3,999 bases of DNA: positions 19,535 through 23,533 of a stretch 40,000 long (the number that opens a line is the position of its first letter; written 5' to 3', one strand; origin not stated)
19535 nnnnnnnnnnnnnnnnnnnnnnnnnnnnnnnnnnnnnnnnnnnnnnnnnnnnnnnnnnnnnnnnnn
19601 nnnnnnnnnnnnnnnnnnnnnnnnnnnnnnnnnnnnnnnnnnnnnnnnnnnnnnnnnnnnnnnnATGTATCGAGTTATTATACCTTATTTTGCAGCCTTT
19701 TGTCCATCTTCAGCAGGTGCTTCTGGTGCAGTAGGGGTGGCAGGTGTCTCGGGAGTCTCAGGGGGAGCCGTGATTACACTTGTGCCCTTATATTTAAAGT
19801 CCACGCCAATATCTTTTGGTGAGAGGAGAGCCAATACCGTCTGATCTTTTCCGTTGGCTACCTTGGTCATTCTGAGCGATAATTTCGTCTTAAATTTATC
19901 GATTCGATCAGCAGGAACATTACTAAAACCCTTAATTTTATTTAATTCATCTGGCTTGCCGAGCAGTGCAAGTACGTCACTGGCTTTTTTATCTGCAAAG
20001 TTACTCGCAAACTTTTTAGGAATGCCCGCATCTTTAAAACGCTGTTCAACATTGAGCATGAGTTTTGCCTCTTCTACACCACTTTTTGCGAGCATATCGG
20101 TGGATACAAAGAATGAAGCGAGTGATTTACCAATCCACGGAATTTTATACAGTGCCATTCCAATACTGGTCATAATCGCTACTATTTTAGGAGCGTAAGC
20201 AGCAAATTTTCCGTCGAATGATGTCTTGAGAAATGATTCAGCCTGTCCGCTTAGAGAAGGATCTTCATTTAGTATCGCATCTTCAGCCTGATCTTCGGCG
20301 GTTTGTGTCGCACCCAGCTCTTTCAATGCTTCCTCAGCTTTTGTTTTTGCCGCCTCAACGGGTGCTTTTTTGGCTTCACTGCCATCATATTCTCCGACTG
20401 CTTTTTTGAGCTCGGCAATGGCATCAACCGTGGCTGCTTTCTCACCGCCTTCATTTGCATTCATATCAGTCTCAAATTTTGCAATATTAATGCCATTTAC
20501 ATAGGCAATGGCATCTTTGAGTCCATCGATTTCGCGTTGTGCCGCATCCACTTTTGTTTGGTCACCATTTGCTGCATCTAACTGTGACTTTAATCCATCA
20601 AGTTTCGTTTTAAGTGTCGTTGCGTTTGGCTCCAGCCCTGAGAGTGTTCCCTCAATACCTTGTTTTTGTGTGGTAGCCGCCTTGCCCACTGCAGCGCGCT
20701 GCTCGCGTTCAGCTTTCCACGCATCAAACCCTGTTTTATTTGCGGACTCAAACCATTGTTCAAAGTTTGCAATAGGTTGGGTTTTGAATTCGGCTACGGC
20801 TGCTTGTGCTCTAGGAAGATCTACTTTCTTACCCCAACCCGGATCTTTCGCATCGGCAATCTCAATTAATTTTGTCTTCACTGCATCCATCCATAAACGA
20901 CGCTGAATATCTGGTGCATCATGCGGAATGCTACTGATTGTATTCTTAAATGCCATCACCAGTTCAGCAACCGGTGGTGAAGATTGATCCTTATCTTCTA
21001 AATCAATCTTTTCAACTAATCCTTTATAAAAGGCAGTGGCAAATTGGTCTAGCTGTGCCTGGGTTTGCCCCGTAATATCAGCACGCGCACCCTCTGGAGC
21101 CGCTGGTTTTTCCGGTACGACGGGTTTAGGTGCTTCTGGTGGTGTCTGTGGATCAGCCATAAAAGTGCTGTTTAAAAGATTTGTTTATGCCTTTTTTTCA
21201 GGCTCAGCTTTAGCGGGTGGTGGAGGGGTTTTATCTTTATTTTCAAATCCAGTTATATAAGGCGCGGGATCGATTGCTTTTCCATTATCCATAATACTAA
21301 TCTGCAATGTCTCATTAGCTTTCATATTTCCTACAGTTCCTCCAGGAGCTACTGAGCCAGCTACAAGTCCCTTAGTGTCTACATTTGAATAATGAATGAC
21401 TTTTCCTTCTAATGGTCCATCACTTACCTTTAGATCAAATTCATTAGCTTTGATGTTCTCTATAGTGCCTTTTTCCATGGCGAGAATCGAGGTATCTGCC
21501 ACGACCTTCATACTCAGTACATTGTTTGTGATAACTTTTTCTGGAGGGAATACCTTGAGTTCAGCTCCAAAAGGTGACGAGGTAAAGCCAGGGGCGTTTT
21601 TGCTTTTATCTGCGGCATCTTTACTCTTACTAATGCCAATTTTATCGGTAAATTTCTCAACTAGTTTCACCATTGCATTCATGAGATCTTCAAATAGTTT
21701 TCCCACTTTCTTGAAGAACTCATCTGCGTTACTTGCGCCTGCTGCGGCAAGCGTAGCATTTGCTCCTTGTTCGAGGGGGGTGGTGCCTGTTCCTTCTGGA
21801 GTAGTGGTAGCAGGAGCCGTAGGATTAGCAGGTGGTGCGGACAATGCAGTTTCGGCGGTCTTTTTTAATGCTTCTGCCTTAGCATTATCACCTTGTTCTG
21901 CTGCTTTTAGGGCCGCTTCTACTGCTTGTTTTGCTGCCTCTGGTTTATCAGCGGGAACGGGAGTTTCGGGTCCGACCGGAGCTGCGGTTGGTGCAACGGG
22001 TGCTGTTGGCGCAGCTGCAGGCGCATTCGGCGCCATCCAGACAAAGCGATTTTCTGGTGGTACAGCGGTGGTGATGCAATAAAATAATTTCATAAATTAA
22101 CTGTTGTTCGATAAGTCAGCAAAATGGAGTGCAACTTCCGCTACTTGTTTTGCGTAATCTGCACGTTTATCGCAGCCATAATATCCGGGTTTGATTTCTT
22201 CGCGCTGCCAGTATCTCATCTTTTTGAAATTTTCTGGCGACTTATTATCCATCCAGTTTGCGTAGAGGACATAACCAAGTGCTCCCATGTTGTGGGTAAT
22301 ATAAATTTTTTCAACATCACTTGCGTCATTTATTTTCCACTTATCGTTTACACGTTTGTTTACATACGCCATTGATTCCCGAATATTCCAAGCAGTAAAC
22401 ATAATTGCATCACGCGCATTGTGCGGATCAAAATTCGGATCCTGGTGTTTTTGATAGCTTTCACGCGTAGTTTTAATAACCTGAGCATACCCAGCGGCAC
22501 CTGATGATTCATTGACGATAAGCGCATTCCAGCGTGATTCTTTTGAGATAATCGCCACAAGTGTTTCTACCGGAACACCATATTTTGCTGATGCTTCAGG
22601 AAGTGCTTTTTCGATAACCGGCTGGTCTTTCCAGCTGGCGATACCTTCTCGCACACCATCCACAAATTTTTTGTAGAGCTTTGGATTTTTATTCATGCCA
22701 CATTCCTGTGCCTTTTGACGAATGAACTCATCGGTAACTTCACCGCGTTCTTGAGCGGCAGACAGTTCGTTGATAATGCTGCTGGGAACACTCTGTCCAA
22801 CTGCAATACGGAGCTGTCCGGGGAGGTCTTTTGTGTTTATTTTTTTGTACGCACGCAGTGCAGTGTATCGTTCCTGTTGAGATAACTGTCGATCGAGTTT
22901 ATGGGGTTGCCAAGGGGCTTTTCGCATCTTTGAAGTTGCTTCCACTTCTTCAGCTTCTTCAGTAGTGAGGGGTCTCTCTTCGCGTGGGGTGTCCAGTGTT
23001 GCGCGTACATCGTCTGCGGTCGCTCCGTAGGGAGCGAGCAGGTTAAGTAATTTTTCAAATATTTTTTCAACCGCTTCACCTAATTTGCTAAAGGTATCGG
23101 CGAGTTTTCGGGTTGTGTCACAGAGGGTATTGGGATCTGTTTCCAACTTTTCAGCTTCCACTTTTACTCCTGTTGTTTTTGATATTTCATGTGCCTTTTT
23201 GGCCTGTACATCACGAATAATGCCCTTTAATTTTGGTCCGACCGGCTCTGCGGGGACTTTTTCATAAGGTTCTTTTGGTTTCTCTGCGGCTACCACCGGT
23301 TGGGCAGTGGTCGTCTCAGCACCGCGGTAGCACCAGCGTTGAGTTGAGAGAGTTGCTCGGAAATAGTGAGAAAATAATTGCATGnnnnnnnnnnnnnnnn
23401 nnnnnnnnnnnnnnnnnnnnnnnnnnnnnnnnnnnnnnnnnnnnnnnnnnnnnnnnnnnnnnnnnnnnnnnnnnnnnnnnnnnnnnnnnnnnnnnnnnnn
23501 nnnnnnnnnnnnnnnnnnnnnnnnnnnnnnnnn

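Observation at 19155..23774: Five-gene operon pairing an SLT lytic transglycosylase and a degenerate LytM/M23 protein with three signal-less Pro/Thr/Gln-rich helical proteins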

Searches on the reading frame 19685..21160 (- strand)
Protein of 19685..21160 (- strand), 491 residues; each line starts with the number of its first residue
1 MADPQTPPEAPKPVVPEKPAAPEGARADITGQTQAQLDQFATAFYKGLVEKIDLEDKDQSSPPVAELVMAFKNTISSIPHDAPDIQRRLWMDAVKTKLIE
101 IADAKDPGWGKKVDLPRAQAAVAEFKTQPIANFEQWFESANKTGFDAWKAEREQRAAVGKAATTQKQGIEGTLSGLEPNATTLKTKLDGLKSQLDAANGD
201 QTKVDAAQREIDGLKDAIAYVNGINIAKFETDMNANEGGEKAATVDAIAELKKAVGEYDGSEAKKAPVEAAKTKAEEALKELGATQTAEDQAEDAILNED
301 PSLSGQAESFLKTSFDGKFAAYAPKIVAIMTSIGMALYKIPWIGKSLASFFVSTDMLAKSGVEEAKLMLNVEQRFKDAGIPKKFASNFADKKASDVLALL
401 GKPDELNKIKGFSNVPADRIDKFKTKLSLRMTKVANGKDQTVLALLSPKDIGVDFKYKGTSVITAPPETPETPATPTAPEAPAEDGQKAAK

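Call 3: search_protein_families(library=pfam, proteins=[window:19685-21160:-], max_evalue=1)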
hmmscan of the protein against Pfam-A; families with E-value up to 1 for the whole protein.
window:19685-21160:- (491 aa): 2 families
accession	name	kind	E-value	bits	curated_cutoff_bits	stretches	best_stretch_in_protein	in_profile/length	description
PF18041.7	MapZ_EC1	-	0.00071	20.3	33.1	1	181-252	40-109/129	MapZ extracellular domain 1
PF19531.4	DUF6058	-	0.17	12.6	25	1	236-277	75-116/126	Family of unknown function (DUF6058)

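Call 4: search_protein_families(library=ncbifam, proteins=[window:19685-21160:-], max_evalue=1)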
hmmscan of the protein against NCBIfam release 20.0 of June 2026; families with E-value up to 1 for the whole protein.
window:19685-21160:- (491 aa): 2 families
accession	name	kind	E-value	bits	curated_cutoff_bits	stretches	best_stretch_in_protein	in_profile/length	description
NF045487.1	ASRP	equivalog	0.0057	15.3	300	1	164-296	310-438/593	archaea-specific SMC-related protein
TIGR02045.1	P_fruct_ADP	equivalog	0.11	11.1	408.1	1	337-389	108-160/446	ADP-specific phosphofructokinase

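Call 11: find_encoding_contigs(protein=window:19685-21160:-, flank=10000, max_places=6)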
Protein window:19685-21160:- (491 aa): 1 contig read that carries it; 1 place shown.
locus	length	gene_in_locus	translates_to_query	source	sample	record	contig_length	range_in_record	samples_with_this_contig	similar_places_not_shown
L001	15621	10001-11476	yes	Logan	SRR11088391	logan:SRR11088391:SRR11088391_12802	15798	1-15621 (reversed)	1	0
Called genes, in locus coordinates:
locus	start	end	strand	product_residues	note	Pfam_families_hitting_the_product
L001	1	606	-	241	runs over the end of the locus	-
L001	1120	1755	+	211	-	-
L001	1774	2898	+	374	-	PF13439:Glyco_transf_4, PF00534:Glycos_transf_1, PF13692:Glyco_trans_1_4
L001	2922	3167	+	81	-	-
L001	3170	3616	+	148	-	-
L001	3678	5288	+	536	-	PF05496:RuvB_N (faint), PF06068:TIP49 (faint), PF13177:DNA_pol3_delta2, PF00004:AAA, PF07728:AAA_5 (faint), PF13401:AAA_22 (faint), PF22608:DNAX_ATPase_lid, PF12169:DNA_pol3_gamma3 (weak)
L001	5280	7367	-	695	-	PF22745:Nlig-Ia, PF01653:DNA_ligase_aden, PF03120:OB_DNA_ligase, PF03119:DNA_ligase_ZBD, PF14520:HHH_5 (faint), PF12826:HHH_2, PF00533:BRCT, PF12738:PTCB-BRCT (weak)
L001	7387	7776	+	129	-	-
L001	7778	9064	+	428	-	PF19489:SLT_4, PF01464:SLT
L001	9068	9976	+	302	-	-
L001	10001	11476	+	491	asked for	-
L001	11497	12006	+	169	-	-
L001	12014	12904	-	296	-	PF04203:Sortase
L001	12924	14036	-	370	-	PF03054:tRNA_Me_trans, PF20259:tRNA_Me_trans_M, PF20258:tRNA_Me_trans_C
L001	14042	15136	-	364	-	PF01926:MMR_HSR1, PF02421:FeoB_N, PF06071:YchF-GTPase_C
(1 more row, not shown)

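Call 70: search_protein_families(library=phrogs, proteins=[window:19688-21160:-], max_evalue=0.01)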
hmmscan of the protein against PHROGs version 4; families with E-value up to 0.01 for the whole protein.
window:19688-21160:- (491 aa): 0 families

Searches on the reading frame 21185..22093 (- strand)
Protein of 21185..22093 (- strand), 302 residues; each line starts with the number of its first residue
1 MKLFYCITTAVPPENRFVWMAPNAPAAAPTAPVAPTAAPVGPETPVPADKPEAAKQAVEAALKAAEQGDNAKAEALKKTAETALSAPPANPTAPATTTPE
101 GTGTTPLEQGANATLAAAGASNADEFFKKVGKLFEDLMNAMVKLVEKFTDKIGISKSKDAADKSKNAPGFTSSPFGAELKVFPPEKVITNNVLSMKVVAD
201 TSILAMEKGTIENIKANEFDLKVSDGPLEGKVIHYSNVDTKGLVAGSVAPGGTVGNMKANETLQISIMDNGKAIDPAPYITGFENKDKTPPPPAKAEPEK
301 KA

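Call 3: search_protein_families(library=pfam, proteins=[window:21185-22093:-], max_evalue=1)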
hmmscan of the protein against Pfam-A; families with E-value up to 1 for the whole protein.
window:21185-22093:- (302 aa): 4 families
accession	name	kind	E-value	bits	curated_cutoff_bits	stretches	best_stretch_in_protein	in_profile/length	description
PF19840.4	DUF6317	-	0.19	12.9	27.4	0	107-154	29-76/100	Family of unknown function (DUF6317)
PF05854.16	MC1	-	0.21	12.3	23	0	138-169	44-76/96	Non-histone chromosomal protein MC1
PF09753.14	Use1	-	0.26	11.4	38.3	1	47-149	96-171/243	Membrane fusion protein Use1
PF07219.19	HemY_N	-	0.44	11.1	31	1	51-90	56-95/107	HemY protein N-terminus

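Call 4: search_protein_families(library=ncbifam, proteins=[window:21185-22093:-], max_evalue=1)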
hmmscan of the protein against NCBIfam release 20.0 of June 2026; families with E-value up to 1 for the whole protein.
window:21185-22093:- (302 aa): 2 families
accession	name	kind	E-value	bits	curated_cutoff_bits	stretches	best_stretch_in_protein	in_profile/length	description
TIGR00823.1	EIIA-LAC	subfamily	0.14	12.4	136.95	1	54-85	17-48/99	lactose-specific PTS transporter subunit IIA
NF008975.0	PRK12323.1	equivalog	0.17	10.5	875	1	22-124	392-494/709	DNA polymerase III subunit gamma/tau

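Call 12: find_homologous_proteins(query=window:21185-22093:-, max_evalue=0.001)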
Query window:21185-22093:- (302 aa): 1 proteins with E <= 0.001 among 8000 candidates.
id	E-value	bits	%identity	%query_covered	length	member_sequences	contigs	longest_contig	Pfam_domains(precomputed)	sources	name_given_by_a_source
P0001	2.4e-187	639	100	100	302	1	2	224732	-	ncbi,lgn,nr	ncbi:hypothetical protein KBD59_00180 [Candidatus Gracilibacteria bacterium]|nr:hypothetical protein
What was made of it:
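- Tried and rejected: It found only the protein itself, because low-complexity words swamped the candidate list (call 12).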

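Call 70: search_protein_families(library=phrogs, proteins=[window:21188-22093:-], max_evalue=0.01)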
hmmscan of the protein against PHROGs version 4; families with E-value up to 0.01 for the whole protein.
window:21188-22093:- (302 aa): 0 families

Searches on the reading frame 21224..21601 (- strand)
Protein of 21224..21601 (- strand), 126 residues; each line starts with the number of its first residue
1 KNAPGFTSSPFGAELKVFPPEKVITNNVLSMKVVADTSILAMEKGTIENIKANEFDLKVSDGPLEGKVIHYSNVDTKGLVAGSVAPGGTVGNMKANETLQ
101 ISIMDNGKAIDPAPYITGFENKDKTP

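Call 26: search_solved_structures(query=A3, max_evalue=10, show_alignments=3)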
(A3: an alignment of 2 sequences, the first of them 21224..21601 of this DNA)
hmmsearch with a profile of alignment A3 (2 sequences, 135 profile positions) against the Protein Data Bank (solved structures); distinct sequences matched with E-value up to 10: 1.
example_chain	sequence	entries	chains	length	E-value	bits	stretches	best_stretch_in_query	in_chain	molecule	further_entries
1qs2_A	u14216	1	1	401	1.3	12.1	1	14-94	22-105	ADP-RIBOSYLTRANSFERASE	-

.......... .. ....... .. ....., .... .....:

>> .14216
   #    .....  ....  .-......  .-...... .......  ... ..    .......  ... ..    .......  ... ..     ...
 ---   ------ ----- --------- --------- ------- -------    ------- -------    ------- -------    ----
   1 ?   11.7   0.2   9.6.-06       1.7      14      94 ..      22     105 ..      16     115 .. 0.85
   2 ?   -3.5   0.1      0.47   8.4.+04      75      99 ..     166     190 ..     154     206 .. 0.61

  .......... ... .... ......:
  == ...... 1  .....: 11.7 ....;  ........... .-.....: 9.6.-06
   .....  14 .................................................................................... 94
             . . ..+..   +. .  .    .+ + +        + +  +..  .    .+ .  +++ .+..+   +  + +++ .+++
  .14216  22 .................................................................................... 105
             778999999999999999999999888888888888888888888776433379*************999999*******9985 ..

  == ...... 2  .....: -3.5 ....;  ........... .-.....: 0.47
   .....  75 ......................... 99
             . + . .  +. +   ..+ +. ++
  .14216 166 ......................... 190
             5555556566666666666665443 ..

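Call 27: search_protein_families(library=pfam, proteins=[window:21224-21601:-], max_evalue=10)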
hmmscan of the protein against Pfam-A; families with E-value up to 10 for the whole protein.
window:21224-21601:- (126 aa): 1 family
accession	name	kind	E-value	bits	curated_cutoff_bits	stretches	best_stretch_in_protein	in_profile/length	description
PF01551.29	Peptidase_M23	-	0.1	13.2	28.7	1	31-112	8-96/96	Peptidase family M23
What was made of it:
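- On Peptidase M23 / LytM fold (g3 C-terminal domain): For the window protein alone the hit is E 0.1 at 13.2 bits, below the 28.7-bit cut-off (call 27).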

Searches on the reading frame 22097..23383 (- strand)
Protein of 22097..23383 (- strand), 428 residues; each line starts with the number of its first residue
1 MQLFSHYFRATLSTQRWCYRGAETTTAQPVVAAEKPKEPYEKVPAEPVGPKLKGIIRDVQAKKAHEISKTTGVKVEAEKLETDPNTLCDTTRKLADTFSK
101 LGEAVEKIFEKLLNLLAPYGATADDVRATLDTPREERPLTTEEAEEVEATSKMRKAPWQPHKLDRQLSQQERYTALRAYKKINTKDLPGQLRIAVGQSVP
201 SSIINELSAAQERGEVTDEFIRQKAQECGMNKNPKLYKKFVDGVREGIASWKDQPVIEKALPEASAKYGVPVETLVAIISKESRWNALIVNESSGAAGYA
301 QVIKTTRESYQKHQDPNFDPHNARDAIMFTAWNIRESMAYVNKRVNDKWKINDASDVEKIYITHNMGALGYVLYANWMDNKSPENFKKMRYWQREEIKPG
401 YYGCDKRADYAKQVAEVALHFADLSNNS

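Call 3: search_protein_families(library=pfam, proteins=[window:22097-23383:-], max_evalue=1)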
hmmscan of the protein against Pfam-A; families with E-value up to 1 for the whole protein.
window:22097-23383:- (428 aa): 3 families
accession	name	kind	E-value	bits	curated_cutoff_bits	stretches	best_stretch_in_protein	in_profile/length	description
PF19489.4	SLT_4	-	3e-11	43.7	27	1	252-371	29-152/184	Transglycosylase SLT domain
PF01464.25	SLT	-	1.3e-08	34.8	21.3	1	263-343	5-85/117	Transglycosylase SLT domain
PF13406.11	SLT_2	-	0.00029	20.6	24.3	1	215-288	31-104/292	Transglycosylase SLT domain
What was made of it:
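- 22271..22630 (-): SLT catalytic domain of g2 (aa 252-371). The Glu-Ser motif (KES), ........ and THNMG are retained. Pfam SLT_4 E 3e-11 (43.7 bits, cut-off 27) and SLT E 1.3e-8 (34.8 bits, cut-off 21.3) in call 3.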

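Call 4: search_protein_families(library=ncbifam, proteins=[window:22097-23383:-], max_evalue=1)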
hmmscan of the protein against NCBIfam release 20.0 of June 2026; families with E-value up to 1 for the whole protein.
window:22097-23383:- (428 aa): 5 families
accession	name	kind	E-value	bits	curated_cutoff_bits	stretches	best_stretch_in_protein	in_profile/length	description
NF008029.0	PRK10760.1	equivalog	0.00015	21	449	1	238-288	117-166/359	lytic murein transglycosylase B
NF052397.1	AggPromo_Cterm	subfamily_domain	0.00061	20.2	40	1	274-306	4-36/80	aggregation-promoting factor C-terminal-like domain-containing protein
TIGR02282.1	MltB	equivalog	0.0046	16.1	281.4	1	208-285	23-96/290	lytic murein transglycosylase B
NF008670.0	PRK11671.1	equivalog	0.037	13.2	375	1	263-307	198-241/359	membrane-bound lytic murein transglycosylase MltC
NF053578.1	MrpA_fam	subfamily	0.044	14.1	45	1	286-336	31-80/84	MrpA family protein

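Call 68: search_dna_similar(query=window:22100-23383:-, collection=phages, mode=protein, max_rows=10)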
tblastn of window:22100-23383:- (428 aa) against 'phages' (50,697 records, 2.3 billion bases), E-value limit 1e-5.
No match.
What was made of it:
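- On Prophage lysis cassette / tail lysin: There is no phage tblastn match (call 68).
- tblastn of g2 against 50,697 phage records finds nothing (call 68).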

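Call 70: search_protein_families(library=phrogs, proteins=[window:22100-23383:-], max_evalue=0.01)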
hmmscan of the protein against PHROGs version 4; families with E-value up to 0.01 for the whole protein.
window:22100-23383:- (428 aa): 11 families
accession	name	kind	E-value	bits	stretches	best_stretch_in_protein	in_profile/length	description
phrog_4067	-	other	1e-10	41.7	1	253-368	666-781/980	transglycosylase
phrog_342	-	head and packaging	5.6e-09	35.6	1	261-347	19-103/1235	internal virion protein with endolysin domain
phrog_669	-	lysis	1.2e-08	33.7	1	249-347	916-1011/1946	endolysin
phrog_31023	-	unknown function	6.6e-08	32.3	1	252-368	326-441/831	-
phrog_2013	-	tail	5.1e-07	29.8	1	247-326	458-536/657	lytic tail protein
phrog_22520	-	unknown function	1.2e-06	29.1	1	255-335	6-85/330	-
phrog_3201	-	tail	3e-05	22.8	1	255-368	2019-2134/2408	tail fiber protein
phrog_21143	-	tail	0.0016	17.9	1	261-309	8-55/576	lytic tail fiber protein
phrog_4197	-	tail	0.004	15.9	1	96-344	1360-1535/1783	tail length tape measure protein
phrog_2533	-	unknown function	0.0049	15.9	1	259-326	747-813/1130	-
phrog_3874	-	other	0.0098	16.8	0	260-309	114-162/190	transglycosylase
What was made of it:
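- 22271..22630 (-): PHROG transglycosylase and endolysin hits are confined to this domain (call 70).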

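Call 96: search_dna_similar(query=window:22100-23383:-, collection=plasmids, mode=protein, max_rows=8, max_evalue=0.001)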
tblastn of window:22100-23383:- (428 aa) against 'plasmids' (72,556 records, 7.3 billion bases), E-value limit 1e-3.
No match.
